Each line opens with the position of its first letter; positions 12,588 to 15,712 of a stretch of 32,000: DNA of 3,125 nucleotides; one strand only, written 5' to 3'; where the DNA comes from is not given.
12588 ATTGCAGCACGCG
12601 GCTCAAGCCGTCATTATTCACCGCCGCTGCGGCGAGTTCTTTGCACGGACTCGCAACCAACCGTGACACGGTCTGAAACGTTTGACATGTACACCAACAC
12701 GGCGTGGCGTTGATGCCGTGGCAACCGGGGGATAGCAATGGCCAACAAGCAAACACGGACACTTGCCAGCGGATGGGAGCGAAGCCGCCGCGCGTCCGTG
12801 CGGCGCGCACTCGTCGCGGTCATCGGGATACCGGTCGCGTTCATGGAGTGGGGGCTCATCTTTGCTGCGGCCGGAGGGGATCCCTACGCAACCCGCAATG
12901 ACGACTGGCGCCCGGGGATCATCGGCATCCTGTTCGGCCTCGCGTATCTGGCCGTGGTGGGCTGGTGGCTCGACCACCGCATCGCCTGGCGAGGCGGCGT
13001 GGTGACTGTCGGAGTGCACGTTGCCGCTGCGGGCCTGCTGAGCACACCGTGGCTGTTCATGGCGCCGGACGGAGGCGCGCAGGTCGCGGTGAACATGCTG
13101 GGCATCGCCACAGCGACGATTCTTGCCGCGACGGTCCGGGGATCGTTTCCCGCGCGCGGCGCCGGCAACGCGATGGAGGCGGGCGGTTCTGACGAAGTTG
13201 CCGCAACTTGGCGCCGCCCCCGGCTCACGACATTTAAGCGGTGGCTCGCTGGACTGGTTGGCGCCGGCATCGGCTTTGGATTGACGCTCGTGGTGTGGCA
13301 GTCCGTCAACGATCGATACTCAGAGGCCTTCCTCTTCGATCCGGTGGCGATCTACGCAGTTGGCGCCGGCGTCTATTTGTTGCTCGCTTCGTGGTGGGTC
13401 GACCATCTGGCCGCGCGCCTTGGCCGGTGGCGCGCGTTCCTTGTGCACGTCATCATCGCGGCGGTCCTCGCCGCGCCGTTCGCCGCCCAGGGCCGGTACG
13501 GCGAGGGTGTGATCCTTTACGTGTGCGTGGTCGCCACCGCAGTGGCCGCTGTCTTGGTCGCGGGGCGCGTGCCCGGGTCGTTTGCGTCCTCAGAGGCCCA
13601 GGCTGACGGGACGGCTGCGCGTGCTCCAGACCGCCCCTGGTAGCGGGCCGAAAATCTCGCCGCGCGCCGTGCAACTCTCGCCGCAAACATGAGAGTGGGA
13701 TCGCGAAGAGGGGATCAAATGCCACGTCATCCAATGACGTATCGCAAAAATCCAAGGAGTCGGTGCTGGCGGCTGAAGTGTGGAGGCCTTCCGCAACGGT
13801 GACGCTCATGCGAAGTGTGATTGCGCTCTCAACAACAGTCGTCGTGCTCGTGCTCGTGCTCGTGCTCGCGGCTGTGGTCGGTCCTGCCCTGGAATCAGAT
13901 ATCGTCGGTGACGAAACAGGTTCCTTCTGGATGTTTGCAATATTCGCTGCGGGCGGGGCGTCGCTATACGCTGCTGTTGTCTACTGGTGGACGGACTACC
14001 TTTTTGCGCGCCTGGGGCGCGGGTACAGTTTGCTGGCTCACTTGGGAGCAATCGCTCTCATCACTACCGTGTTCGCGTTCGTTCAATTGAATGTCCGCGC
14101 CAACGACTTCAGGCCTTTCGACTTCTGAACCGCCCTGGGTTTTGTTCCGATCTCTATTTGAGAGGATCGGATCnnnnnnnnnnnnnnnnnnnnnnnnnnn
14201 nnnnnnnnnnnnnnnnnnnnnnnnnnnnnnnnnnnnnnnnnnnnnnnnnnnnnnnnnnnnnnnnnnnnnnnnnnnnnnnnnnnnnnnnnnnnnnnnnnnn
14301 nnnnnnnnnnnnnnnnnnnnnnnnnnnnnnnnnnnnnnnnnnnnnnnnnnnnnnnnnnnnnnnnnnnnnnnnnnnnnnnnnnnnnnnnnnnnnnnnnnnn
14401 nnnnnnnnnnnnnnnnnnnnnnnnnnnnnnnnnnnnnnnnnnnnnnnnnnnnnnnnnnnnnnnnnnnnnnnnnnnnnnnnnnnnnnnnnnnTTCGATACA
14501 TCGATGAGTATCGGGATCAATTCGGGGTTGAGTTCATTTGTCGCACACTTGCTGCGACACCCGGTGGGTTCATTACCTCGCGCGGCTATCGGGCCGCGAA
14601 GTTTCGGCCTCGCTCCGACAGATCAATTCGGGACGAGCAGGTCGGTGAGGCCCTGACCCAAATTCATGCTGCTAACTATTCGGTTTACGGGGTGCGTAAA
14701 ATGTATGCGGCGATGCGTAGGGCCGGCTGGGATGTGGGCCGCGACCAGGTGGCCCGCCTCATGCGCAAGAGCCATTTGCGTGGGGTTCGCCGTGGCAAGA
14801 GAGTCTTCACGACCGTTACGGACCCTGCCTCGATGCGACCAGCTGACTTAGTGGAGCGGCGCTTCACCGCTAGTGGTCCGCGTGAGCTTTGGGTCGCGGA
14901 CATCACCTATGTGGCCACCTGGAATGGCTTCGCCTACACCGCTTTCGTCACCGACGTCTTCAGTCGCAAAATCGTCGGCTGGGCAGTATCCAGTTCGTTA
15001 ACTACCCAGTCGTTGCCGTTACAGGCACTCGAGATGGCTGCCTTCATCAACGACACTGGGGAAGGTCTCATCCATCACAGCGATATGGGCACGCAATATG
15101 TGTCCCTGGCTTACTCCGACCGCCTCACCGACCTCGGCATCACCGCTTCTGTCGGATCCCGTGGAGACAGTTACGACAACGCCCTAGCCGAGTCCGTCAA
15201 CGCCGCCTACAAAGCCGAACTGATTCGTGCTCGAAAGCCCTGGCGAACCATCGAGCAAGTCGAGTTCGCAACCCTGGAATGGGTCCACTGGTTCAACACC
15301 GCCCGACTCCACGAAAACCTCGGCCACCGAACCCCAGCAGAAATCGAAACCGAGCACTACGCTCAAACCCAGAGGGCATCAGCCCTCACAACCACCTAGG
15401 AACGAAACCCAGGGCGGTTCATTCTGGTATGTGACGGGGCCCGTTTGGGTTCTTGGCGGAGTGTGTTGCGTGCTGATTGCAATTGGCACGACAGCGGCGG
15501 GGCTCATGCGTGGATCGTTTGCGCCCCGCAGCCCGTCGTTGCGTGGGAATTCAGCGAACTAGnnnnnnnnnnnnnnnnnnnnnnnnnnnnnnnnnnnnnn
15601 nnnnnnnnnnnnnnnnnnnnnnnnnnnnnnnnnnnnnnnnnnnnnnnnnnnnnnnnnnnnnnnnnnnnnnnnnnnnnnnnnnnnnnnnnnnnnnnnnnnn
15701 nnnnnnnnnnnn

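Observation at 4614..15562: Unrecognised multi-copy four-TM membrane module (WWxDH ... GSF[AP]): seven modules in six genes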

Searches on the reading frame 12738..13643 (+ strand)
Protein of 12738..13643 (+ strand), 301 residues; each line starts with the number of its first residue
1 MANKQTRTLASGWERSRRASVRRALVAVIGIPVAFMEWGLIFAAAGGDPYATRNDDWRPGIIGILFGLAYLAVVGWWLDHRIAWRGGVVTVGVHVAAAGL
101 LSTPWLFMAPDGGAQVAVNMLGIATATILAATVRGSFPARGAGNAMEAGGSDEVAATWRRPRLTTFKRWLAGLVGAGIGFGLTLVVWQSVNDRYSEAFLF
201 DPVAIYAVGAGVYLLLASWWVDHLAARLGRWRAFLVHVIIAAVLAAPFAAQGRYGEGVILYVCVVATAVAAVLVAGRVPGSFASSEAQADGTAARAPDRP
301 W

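Call 3: search_protein_families(library=pfam, proteins=[window:12738-13643:+], max_evalue=1)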
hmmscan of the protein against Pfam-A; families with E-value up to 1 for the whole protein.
window:12738-13643:+ (301 aa): 0 families

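Call 4: search_protein_families(library=ncbifam, proteins=[window:12738-13643:+], max_evalue=1)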
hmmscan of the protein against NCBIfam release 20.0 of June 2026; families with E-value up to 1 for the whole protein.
window:12738-13643:+ (301 aa): 0 families

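Call 9: find_homologous_proteins(query=window:12738-13643:+, max_evalue=0.001)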
Query window:12738-13643:+ (301 aa): 1 proteins with E <= 0.001 among 8000 candidates.
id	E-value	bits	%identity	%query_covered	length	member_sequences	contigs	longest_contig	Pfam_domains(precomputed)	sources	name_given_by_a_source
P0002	4.7e-190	649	100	100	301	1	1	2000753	-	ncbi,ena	-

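Call 46: predict_structure(alignment_id=A4)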
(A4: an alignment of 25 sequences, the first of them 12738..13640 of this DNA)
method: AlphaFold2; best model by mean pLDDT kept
length: 301 residues; sequences in the alignment: 25
mean_pLDDT: 68.1   pTM: 0.54
mean pLDDT of the five models: 68.1, 67.4, 66.2, 65.0, 64.4
residues with pLDDT >= 90: 50; 70-90: 91; 50-70: 100; < 50: 60
segments of 3 or more residues with pLDDT < 50: 49-54, 79-109, 135-144, 147-149
pLDDT, mean of each block of 10 residues (from residue 1): 72 74 55 51 50 48 61 55 39 42 44 54 60 48 48 69 92 90 86 70 78 83 89 93 89 86 92 93 79 57 44
secondary structure, 60 per line:
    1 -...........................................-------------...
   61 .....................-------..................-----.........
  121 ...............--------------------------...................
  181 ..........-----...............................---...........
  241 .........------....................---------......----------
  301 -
elements in order: H2-44 H58-81 H89-106 H112-135 H162-190 H196-226 H230-249 H256-275 H285-290
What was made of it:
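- The two-module model of E was uninformative because E1 had no alignment depth (mean pLDDT 68, call 46).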

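Call 66: search_protein_families(library=padloc, proteins=[window:12738-13643:+], max_evalue=0.1)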
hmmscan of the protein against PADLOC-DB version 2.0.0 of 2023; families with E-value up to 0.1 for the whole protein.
window:12738-13643:+ (301 aa): 0 families

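Call 67: search_protein_families(library=phrogs, proteins=[window:12738-13643:+], max_evalue=0.1)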
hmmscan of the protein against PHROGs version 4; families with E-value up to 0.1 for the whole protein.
window:12738-13643:+ (301 aa): 1 family
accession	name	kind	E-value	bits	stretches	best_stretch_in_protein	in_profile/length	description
phrog_33510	-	unknown function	0.02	15.5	0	14-74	39-100/226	-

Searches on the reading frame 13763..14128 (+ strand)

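Call 3: search_protein_families(library=pfam, proteins=[window:13763-14128:+], max_evalue=1)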
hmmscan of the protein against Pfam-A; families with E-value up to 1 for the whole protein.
window:13763-14128:+ (121 aa): 0 families

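Call 4: search_protein_families(library=ncbifam, proteins=[window:13763-14128:+], max_evalue=1)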
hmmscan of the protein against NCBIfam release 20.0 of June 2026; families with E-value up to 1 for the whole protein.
window:13763-14128:+ (121 aa): 2 families
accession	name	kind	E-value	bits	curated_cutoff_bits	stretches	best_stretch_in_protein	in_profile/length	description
NF005022.0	PRK06432.1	equivalog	0.032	14.2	164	1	12-55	5-48/151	NADH dehydrogenase subunit A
NF042915.1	MAB_1171c_fam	subfamily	0.23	10.5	100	1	17-116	25-124/362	MAB_1171c family putative transporter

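Call 66: search_protein_families(library=padloc, proteins=[window:13763-14125:+], max_evalue=0.1)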
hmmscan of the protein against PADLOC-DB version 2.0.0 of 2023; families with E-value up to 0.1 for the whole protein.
window:13763-14125:+ (121 aa): 0 families

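Call 67: search_protein_families(library=phrogs, proteins=[window:13763-14125:+], max_evalue=0.1)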
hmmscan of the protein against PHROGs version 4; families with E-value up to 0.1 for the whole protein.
window:13763-14125:+ (121 aa): 1 family
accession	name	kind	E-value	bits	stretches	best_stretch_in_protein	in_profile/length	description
phrog_26678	-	unknown function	0.036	14.1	1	24-74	160-206/324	-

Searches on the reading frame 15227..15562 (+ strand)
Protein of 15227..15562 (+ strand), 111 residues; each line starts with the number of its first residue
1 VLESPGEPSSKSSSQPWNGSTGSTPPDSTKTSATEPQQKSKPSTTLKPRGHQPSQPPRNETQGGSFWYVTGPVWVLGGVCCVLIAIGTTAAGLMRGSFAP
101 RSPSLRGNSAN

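Call 3: search_protein_families(library=pfam, proteins=[window:15227-15562:+], max_evalue=1)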
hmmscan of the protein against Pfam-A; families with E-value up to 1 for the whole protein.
window:15227-15562:+ (111 aa): 2 families
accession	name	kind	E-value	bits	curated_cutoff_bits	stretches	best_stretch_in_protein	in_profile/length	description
PF09849.14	DUF2076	-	0.016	15.7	38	1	13-99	102-171/265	Uncharacterized protein conserved in bacteria (DUF2076)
PF10814.13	CwsA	-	0.38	11.5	26.7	1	74-109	92-127/134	Cell wall synthesis protein CwsA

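Call 4: search_protein_families(library=ncbifam, proteins=[window:15227-15562:+], max_evalue=1)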
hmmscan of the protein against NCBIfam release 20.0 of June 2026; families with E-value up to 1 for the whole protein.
window:15227-15562:+ (111 aa): 0 families
